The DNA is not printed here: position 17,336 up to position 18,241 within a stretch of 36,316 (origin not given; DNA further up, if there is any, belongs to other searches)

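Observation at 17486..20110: Leaderless DinB / EVE / DUF2419 (Qng1-like) / AlkA operon: candidate modified-base recognition and excision or salvage module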

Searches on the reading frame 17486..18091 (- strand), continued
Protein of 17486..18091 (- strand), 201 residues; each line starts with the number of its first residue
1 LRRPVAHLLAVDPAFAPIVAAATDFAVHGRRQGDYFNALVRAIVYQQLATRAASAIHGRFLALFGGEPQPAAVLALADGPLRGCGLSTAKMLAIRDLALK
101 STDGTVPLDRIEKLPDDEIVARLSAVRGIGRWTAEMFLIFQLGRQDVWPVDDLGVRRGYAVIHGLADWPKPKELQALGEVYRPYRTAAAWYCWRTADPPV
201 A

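Call 56: find_encoding_contigs(protein=P0319, flank=5000, max_places=1)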
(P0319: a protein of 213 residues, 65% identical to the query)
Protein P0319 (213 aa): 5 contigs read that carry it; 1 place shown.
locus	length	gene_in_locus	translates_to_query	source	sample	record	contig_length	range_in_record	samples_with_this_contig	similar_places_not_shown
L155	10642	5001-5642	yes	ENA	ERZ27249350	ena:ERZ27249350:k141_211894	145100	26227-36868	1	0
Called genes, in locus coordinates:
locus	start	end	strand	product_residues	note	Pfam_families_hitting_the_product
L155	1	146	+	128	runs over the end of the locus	-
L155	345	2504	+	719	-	PF14742:GDE_N_bis, PF06202:GDE_C (faint), PF22422:MGH1-like_GH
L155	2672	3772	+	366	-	PF00106:adh_short, PF08659:KR, PF13561:adh_short_C2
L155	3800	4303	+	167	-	PF07884:VKOR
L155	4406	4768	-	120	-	-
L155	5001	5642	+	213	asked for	PF00730:HhH-GPD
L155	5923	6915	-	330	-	PF07883:Cupin_2, PF12867:DinB_2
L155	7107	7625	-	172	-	PF07883:Cupin_2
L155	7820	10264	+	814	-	PF01381:HTH_3, PF13560:HTH_31, PF13191:AAA_16 (weak), PF05729:NACHT (weak), PF13401:AAA_22, PF25872:HTH_77, PF17874:TPR_MalT, PF13424:TPR_12, +4 more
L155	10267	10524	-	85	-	PF13490:zf-HC2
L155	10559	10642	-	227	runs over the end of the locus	PF07638:Sigma70_ECF (faint), PF04542:Sigma70_r2, PF04545:Sigma70_r4 (weak), PF08281:Sigma70_r4_2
